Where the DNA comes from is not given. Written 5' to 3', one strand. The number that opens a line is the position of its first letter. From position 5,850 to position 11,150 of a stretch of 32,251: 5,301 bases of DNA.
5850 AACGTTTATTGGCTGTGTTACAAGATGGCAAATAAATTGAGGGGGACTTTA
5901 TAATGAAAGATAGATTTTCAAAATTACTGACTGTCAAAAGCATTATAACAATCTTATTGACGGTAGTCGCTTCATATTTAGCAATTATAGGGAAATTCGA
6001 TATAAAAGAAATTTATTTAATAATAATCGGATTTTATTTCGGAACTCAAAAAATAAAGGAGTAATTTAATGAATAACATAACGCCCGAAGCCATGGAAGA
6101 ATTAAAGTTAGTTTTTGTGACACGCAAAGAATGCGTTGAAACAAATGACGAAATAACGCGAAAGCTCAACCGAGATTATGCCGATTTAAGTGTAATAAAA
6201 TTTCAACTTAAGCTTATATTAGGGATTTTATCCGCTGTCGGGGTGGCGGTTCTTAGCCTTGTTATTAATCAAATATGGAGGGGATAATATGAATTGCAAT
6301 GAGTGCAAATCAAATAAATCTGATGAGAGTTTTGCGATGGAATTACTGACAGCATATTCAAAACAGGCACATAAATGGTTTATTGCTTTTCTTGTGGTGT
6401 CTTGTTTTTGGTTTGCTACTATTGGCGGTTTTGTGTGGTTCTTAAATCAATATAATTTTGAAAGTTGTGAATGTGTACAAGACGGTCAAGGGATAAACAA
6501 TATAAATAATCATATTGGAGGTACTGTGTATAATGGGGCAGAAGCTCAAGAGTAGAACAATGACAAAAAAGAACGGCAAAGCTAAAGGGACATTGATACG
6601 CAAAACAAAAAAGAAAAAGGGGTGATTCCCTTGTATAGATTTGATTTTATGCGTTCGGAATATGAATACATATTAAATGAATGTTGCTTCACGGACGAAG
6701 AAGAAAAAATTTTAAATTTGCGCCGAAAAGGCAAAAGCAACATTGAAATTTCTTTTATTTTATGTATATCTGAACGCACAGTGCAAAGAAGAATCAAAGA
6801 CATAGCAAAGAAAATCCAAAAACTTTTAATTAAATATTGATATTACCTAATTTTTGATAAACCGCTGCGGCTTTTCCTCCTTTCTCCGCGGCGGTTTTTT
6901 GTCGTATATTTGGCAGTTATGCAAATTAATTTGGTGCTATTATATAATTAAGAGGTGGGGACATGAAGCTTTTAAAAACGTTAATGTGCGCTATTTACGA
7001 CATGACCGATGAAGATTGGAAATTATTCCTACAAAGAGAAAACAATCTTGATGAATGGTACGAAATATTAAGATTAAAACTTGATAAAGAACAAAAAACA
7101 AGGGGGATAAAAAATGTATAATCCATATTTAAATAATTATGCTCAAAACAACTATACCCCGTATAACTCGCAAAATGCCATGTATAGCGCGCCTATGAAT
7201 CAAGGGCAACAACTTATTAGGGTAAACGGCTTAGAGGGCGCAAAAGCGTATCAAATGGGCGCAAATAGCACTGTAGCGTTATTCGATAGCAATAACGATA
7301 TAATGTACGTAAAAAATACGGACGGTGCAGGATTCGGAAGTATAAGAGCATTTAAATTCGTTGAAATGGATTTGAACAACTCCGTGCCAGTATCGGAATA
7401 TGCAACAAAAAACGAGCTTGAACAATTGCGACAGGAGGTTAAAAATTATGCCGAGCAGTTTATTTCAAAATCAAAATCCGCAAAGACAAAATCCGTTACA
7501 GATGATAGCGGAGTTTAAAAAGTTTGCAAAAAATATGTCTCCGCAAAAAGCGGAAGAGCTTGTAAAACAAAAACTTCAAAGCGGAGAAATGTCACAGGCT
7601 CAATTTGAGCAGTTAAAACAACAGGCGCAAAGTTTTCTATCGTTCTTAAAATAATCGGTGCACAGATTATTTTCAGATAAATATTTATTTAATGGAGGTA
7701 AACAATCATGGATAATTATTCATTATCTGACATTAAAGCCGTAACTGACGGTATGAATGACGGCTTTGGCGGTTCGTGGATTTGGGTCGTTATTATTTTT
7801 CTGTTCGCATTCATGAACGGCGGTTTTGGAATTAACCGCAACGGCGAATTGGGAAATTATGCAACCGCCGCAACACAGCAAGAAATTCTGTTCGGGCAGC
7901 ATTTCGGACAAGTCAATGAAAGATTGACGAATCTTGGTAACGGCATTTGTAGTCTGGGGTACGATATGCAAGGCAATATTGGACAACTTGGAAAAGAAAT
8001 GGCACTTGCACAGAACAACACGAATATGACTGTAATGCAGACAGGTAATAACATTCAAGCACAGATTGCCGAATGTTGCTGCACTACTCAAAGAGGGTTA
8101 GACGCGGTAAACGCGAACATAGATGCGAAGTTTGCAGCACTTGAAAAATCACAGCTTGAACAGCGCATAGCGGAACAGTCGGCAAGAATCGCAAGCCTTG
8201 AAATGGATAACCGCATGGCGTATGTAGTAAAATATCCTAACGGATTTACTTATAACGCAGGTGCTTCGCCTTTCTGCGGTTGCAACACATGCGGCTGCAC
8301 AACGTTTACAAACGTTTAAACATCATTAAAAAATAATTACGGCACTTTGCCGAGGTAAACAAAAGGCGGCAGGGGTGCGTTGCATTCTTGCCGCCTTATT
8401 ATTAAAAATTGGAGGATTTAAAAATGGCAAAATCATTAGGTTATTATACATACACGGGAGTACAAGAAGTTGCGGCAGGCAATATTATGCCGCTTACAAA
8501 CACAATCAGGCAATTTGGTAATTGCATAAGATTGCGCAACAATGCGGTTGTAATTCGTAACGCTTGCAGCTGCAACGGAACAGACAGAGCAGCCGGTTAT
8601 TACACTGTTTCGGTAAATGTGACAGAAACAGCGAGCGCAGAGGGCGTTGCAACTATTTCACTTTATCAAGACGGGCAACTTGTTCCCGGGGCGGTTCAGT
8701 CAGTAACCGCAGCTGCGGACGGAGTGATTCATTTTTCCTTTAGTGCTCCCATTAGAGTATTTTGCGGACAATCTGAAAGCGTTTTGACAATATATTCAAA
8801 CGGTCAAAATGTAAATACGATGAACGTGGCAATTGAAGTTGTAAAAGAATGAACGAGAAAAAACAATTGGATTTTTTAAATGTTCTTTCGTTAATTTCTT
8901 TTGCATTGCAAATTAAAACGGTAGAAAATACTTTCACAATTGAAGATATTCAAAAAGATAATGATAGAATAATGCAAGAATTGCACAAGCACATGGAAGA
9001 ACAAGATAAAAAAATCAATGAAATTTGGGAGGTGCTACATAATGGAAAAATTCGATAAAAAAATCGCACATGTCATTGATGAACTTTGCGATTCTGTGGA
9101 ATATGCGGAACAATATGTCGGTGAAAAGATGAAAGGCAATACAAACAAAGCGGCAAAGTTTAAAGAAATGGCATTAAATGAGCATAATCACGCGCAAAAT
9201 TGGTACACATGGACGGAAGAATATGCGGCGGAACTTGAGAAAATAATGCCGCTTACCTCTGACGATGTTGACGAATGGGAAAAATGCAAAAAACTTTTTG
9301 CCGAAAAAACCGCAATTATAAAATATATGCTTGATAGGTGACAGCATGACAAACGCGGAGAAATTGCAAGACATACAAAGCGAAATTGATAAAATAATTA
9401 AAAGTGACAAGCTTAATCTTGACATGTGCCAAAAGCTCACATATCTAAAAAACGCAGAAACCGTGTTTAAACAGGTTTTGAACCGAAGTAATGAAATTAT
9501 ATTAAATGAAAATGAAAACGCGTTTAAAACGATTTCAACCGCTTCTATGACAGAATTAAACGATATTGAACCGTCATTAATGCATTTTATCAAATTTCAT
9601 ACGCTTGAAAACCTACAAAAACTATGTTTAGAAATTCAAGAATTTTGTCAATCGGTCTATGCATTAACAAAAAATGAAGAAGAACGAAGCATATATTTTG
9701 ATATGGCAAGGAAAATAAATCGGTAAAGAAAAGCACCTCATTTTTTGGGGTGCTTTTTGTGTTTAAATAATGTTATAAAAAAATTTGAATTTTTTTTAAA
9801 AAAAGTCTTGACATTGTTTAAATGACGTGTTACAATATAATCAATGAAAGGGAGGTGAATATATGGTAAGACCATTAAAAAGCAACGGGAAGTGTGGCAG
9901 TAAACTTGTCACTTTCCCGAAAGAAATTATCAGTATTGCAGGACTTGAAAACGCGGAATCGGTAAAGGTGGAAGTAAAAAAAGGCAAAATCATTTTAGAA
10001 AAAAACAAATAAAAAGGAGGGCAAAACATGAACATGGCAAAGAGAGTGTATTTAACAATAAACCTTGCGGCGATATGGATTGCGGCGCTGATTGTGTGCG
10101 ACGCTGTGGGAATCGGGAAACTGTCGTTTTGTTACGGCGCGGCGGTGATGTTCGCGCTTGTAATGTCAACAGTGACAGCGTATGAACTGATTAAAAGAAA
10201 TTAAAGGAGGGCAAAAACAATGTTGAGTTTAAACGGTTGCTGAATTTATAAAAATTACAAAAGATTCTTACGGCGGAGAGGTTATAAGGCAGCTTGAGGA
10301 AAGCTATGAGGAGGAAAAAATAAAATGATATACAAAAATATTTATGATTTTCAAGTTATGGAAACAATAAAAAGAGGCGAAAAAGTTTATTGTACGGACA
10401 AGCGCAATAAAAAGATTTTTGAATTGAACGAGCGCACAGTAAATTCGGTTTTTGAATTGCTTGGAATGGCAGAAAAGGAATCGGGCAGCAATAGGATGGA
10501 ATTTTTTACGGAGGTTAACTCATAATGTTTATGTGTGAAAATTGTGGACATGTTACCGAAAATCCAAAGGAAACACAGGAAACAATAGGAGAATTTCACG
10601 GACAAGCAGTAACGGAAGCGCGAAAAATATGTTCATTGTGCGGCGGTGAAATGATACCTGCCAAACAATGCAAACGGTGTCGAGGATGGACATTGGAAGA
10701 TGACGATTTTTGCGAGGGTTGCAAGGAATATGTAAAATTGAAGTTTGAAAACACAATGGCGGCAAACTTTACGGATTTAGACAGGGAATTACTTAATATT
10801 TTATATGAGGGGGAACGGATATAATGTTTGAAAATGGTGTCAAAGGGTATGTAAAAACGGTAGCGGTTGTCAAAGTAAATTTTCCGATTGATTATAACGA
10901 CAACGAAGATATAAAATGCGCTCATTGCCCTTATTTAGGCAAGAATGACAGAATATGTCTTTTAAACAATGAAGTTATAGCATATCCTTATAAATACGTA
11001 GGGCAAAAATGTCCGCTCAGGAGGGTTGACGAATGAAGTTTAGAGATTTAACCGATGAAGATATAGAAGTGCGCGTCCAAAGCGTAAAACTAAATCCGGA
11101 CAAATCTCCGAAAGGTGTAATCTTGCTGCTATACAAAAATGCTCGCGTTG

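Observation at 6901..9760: Self-contained 2.8-kb accessory module occupying the lysogeny-module slot, with no integrase or repressor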

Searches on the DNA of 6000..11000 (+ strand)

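Call 6: search_dna_similar(query=window:6000-11000:+, collection=phages, mode=distant)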
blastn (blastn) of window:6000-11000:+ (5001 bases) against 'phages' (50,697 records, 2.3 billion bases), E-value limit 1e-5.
Records with a match: 3; places in all: 3; records where one place covers at least 80% of the query: 0.
Best place of each record, by identity: 80-90% 1; 60-80% 2.
By first word of the organism name: Bacteriophage 2; Microviridae 1.
By host as written in the record: - 3.
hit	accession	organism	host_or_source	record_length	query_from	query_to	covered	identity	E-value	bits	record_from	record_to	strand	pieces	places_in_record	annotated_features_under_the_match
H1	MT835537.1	Bacteriophage sp.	human fecal samples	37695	1799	2160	7%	72.3%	1e-46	196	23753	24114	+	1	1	record has no annotation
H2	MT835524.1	Bacteriophage sp.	human fecal samples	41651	1839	2172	7%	73.4%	1e-46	196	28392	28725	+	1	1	record has no annotation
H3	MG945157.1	Microviridae sp.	pig feces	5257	3789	3860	1%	80.8%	2e-6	63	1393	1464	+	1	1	none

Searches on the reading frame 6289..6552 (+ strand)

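Call 8: search_protein_families(library=pfam, max_evalue=1, proteins=[window:6289-6552:+])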
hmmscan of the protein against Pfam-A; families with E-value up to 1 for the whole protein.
window:6289-6552:+ (88 aa): 1 family
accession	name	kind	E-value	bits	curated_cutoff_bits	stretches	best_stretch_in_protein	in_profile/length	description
PF06736.16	TMEM175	-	0.29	12.1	25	1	12-44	28-59/88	Endosomal/lysosomal potassium channel TMEM175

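Call 9: search_protein_families(library=phrogs, max_evalue=1, proteins=[window:6289-6552:+])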
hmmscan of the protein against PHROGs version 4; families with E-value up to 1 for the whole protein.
window:6289-6552:+ (88 aa): 2 families
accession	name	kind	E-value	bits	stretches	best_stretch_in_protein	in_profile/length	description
phrog_182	-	moron, auxiliary metabolic gene and host takeover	0.029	14.2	1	25-73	268-318/359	photosystem II D1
phrog_11775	-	unknown function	0.24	12.7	1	23-69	10-53/114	-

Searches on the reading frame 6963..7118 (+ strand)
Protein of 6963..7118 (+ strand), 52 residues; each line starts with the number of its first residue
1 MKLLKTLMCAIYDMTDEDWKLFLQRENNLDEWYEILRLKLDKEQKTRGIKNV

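Call 8: search_protein_families(library=pfam, max_evalue=1, proteins=[window:6963-7118:+])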
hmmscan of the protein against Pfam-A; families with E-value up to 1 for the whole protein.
window:6963-7118:+ (52 aa): 0 families

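Call 9: search_protein_families(library=phrogs, max_evalue=1, proteins=[window:6963-7118:+])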
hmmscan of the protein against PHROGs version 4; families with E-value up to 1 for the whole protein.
window:6963-7118:+ (52 aa): 0 families

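Call 19: search_protein_families(library=padloc, max_evalue=1, proteins=[window:6963-7118:+])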
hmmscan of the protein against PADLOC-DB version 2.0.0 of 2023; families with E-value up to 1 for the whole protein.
window:6963-7118:+ (52 aa): 0 families

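Call 20: search_protein_families(library=ncbifam, max_evalue=1, proteins=[window:6963-7118:+])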
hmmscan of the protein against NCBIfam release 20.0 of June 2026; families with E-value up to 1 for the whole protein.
window:6963-7118:+ (52 aa): 0 families

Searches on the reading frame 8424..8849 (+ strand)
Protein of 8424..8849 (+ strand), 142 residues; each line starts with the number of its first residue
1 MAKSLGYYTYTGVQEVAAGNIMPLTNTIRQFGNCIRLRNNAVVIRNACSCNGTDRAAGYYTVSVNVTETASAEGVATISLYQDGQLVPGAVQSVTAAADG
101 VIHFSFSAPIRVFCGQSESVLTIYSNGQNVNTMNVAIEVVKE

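Call 8: search_protein_families(library=pfam, max_evalue=1, proteins=[window:8424-8849:+])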
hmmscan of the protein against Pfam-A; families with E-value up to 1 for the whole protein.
window:8424-8849:+ (142 aa): 1 family
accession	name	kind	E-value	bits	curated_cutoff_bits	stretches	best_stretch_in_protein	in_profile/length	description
PF18573.7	BclA_C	-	0.023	15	38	1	55-114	43-97/128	BclA C-terminal domain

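Call 9: search_protein_families(library=phrogs, max_evalue=1, proteins=[window:8424-8849:+])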
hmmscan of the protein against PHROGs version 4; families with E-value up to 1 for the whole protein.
window:8424-8849:+ (142 aa): 2 families
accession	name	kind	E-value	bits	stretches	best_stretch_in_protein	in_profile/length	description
phrog_20016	-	unknown function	8.8e-06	26.4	1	8-141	4-139/141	-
phrog_25314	-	unknown function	0.0054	15.9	1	96-128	595-627/1010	-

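Call 19: search_protein_families(library=padloc, max_evalue=1, proteins=[window:8424-8849:+])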
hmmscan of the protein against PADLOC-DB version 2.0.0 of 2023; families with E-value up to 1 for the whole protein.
window:8424-8849:+ (142 aa): 0 families

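Call 20: search_protein_families(library=ncbifam, max_evalue=1, proteins=[window:8424-8849:+])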
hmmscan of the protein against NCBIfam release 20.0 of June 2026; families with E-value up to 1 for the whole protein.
window:8424-8849:+ (142 aa): 0 families

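Call 22: search_solved_structures(query=window:8424-8849:+, max_evalue=10)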
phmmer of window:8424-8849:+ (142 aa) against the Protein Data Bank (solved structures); distinct sequences matched with E-value up to 10: 0.

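Call 25: find_homologous_proteins(query=window:8424-8849:+)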
Query window:8424-8849:+ (142 aa): 46 proteins with E <= 0.001 among 78 candidates.
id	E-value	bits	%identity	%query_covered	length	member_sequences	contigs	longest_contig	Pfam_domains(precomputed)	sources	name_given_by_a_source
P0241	4.8e-80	284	93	100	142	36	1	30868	-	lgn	-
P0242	1.0e-75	270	87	100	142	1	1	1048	-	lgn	-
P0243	2.7e-66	239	76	100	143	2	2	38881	-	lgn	-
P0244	5.0e-64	232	73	100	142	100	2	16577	-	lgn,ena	-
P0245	2.0e-63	230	75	100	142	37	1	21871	-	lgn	-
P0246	8.3e-63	228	72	100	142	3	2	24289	-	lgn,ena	-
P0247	1.1e-62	228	72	100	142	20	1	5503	-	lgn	-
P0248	9.8e-62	224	71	100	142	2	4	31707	-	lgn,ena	-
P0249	2.7e-60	220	68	100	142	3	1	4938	-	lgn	-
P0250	2.8e-60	220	68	100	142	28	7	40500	-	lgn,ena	-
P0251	6.9e-60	219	70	100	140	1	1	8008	-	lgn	-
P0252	1.4e-59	217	72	100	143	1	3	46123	-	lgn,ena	-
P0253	1.9e-59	217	72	100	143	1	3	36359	-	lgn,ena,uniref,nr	uniref:Uncharacterized protein n=1 Tax=Siphoviridae sp. ctsxw88 TaxID=2825701 RepID=A0A8S5PI58_9CAUD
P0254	5.0e-59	216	69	100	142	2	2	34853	-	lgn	-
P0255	1.3e-58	214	71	100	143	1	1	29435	-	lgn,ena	-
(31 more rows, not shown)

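Call 39: predict_structure(alignment_id=A2)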
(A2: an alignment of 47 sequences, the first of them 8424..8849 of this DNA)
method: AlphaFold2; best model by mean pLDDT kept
length: 142 residues; sequences in the alignment: 47
mean_pLDDT: 83.5   pTM: 0.73
mean pLDDT of the five models: 83.5, 82.8, 80.6, 79.3, 78.0
residues with pLDDT >= 90: 16; 70-90: 111; 50-70: 15; < 50: 0
segments of 3 or more residues with pLDDT < 50: none
pLDDT, mean of each block of 10 residues (from residue 1): 75 86 85 81 75 72 89 88 88 86 89 80 88 89 79
secondary structure, 60 per line:
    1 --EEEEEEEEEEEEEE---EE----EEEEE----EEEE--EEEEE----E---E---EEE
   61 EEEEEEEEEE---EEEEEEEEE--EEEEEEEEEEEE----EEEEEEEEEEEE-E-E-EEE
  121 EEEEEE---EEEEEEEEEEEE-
elements in order: E3-16 E26-30 E35-38 E41-45 E58-70 E74-82 E85-96 E101-112 E118-126 E130-141

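Call 43: fold_search(model_id=the predicted structure, library=pdb)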
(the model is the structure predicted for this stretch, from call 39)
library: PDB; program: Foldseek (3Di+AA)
matches with E <= 10: 1725; with E <= 0.001: 159
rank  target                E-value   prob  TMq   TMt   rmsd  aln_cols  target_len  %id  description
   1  1wck                  1.3e-07  1.00  0.74  0.77   2.7       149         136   17  Crystal structure of the C-terminal domain of BclA, the major antigen of the exosporium of the Bacillus anthracis spore. (released 2005-10-25)
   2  3twi_A                1.5e-07  1.00  0.73  0.76   2.6       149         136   17  Variable Lymphocyte Receptor Recognition of the Immunodominant Glycoprotein of Bacillus anthracis Spores (released 2012-03-14)
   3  3tyj                  2.1e-07  1.00  0.69  0.71   3.1       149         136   17  Bacillus collagen-like protein of anthracis P159S mutant (released 2012-03-14)
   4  2z5w                  2.7e-07  1.00  0.74  0.77   2.7       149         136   17  tBclA, a recombinant spore surface protein from Bacillus anthracis (released 2008-04-22)
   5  2r6q                  3.0e-07  1.00  0.69  0.70   3.1       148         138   18  Crystal Structure of BclA-island Construct (released 2009-03-10)
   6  8d02                  4.6e-07  1.00  0.77  0.75   2.9       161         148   14  Crystal Structure of Bacillus anthracis BxpB (released 2023-05-24)
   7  7r5i_C                4.6e-07  1.00  0.74  0.71   3.0       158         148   14  High resolution Crystal structure of ExsFA, a Bacillus cereus spore exosporium protein (released 2023-08-23)
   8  9h38_R                4.6e-07  1.00  0.67  0.67   3.2       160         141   13  C-terminal domain of the F-ENA tip fibrillum F-BclA from Bacillus thuringiensis (released 2025-03-12)
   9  9h38_L                8.6e-07  1.00  0.70  0.71   2.8       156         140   14  C-terminal domain of the F-ENA tip fibrillum F-BclA from Bacillus thuringiensis (released 2025-03-12)
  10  7r1m_A                1.1e-06  1.00  0.75  0.69   2.6       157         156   15  Crystal structure of ExsFA, a Bacillus cereus spore exosporium protein (released 2023-02-15)
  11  7r5i_B                1.4e-06  1.00  0.72  0.71   2.9       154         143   14  High resolution Crystal structure of ExsFA, a Bacillus cereus spore exosporium protein (released 2023-08-23)
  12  7r1m_B                1.5e-06  1.00  0.72  0.68   3.2       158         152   15  Crystal structure of ExsFA, a Bacillus cereus spore exosporium protein (released 2023-02-15)
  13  9h38_B                1.6e-06  1.00  0.69  0.71   3.0       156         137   15  C-terminal domain of the F-ENA tip fibrillum F-BclA from Bacillus thuringiensis (released 2025-03-12)
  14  9h3d_D                2.0e-06  1.00  0.73  0.71   3.9       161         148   14  F-ENA exosporium anchoring complex between ExsF and a peptide derived from the N-terminus of F-Anchor (released 2025-03-12)
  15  9h38_K                2.2e-06  1.00  0.72  0.73   2.9       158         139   14  C-terminal domain of the F-ENA tip fibrillum F-BclA from Bacillus thuringiensis (released 2025-03-12)
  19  9h3d_E                5.5e-06  1.00  0.74  0.72   3.0       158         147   14  F-ENA exosporium anchoring complex between ExsF and a peptide derived from the N-terminus of F-Anchor (released 2025-03-12)
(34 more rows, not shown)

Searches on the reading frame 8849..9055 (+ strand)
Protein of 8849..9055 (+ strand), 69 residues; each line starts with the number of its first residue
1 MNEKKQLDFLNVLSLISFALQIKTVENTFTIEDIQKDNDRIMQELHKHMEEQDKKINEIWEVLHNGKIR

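Call 8: search_protein_families(library=pfam, max_evalue=1, proteins=[window:8849-9055:+])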
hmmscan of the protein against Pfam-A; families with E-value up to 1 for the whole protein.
window:8849-9055:+ (69 aa): 2 families
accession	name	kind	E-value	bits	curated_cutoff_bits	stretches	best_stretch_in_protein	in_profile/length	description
PF05025.18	RbsD_FucU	-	0.095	13.6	25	1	5-59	47-100/138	RbsD / FucU transport protein family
PF24407.1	HTH_upst_double_PIN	-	0.26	12.1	27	1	42-68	1-27/70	HTH_upstream_double_PIN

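Call 9: search_protein_families(library=phrogs, max_evalue=1, proteins=[window:8849-9055:+])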
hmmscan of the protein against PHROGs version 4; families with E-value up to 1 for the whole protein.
window:8849-9055:+ (69 aa): 3 families
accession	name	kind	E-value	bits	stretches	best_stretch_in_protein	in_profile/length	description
phrog_1027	-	unknown function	0.0094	17.1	1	10-66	24-80/81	-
phrog_28076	-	unknown function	0.047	14.9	1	18-59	103-144/157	-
phrog_3671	-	unknown function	0.15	13.3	1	31-62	45-76/87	-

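Call 19: search_protein_families(library=padloc, max_evalue=1, proteins=[window:8849-9055:+])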
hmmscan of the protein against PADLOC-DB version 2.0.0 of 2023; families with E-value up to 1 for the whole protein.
window:8849-9055:+ (69 aa): 1 family
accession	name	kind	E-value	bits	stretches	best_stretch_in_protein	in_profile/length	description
PDLC01049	Cas11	-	0.011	14.3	1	19-62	54-98/123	core gene (cas11)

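Call 20: search_protein_families(library=ncbifam, max_evalue=1, proteins=[window:8849-9055:+])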
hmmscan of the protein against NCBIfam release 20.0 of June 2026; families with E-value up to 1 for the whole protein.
window:8849-9055:+ (69 aa): 5 families
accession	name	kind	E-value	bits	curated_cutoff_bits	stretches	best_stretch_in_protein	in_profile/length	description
NF000681.0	PRK00034.3-1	equivalog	0.005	16.9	64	1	30-65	3-37/78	Asp-tRNA(Asn) amidotransferase subunit GatC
NF000752.0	PRK00045.4-2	equivalog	0.022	13.9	381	1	21-68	354-401/412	glutamyl-tRNA reductase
NF053549.1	FtsL_Actino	equivalog_domain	0.026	14.4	55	1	15-50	16-51/83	cell division protein FtsL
NF008761.0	PRK11797.1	equivalog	0.061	13.6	93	1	9-59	51-98/139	D-ribose pyranase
NF053689.1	BamJ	equivalog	0.074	13.3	100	1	1-66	1-67/184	BamJ family beta-barrel-assembly machinery protein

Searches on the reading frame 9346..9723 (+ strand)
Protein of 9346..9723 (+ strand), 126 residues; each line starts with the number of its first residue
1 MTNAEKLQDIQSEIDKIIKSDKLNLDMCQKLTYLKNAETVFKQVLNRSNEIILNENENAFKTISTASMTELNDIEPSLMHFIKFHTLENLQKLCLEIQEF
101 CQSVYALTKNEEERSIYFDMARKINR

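Call 8: search_protein_families(library=pfam, max_evalue=1, proteins=[window:9346-9723:+])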
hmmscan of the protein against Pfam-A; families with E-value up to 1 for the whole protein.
window:9346-9723:+ (126 aa): 4 families
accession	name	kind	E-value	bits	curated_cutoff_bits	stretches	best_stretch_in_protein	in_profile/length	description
PF05405.19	Mt_ATP-synt_B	-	0.015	15.4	21.7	1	2-56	69-123/163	Mitochondrial ATP synthase B chain precursor (ATP-synt_B)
PF23345.1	NUP160_helical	-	0.019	14.7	27.5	1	20-97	23-96/231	Nucleoporin NUP160, helical domain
PF05464.17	Phi-29_GP4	-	0.058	13.9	27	1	8-52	46-90/126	Phi-29-like late genes activator (early protein GP4)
PF02702.23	KdpD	-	0.11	12.4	26.1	1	26-96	132-204/210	Osmosensitive K+ channel His kinase sensor domain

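Call 9: search_protein_families(library=phrogs, max_evalue=1, proteins=[window:9346-9723:+])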
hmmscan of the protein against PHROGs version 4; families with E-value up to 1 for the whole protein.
window:9346-9723:+ (126 aa): 3 families
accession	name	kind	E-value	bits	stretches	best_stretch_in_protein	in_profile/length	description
phrog_10365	-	transcription regulation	0.088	14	1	7-46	45-84/128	late transcriptional activator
phrog_29565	-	unknown function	0.14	13.1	1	107-123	1-17/39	-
phrog_13817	-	unknown function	0.62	11.4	0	10-37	33-60/89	-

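Call 19: search_protein_families(library=padloc, max_evalue=1, proteins=[window:9346-9723:+])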
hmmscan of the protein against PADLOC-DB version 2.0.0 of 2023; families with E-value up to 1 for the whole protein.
window:9346-9723:+ (126 aa): 0 families

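Call 20: search_protein_families(library=ncbifam, max_evalue=1, proteins=[window:9346-9723:+])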
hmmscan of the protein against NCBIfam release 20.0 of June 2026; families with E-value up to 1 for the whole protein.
window:9346-9723:+ (126 aa): 6 families
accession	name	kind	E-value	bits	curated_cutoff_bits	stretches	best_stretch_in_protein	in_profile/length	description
NF038185.1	KdpD_non_kinase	exception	0.0019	17.5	550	1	26-104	148-226/373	KdpD-like non-kinase potassium sensor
NF041107.1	RQC_minor_1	subfamily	0.014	15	115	1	4-79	54-130/173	RQC-minor-1 family DNA-binding protein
NF000711.0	PRK00039.2-1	equivalog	0.076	12.9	163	1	3-48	41-86/161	crossover junction endodeoxyribonuclease RuvC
NF041324.1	Bacteroid_MobA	subfamily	0.11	12.5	150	0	86-108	99-121/131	conjugal transfer protein MobA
NF049882.1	SMa0974_fam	equivalog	0.13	12.2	80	1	90-124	17-48/92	SMa0974 family conjugal transfer regulator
NF007992.0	PRK10719.1-3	equivalog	0.19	10.5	598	1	3-68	185-250/478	ethanolamine ammonia-lyase reactivating factor EutA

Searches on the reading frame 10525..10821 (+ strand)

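Call 79: search_protein_families(library=pfam, max_evalue=0.1, proteins=[window:10525-10821:+])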
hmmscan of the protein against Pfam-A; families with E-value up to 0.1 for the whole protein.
window:10525-10821:+ (99 aa): 4 families
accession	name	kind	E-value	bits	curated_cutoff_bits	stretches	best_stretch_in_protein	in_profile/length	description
PF12773.13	DZR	-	0.0099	16.5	27.3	0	4-66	1-44/45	Double zinc ribbon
PF17026.10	zf-RRPl_C4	-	0.011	16.3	28.9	1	3-83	20-103/108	Putative ribonucleoprotein zinc-finger pf C4 type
PF17032.10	Zn_ribbon_15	-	0.033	15.4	28.9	0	3-67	39-73/73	zinc-ribbon family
PF18912.6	DZR_2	-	0.082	13.2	27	0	27-66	15-55/56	Double zinc ribbon domain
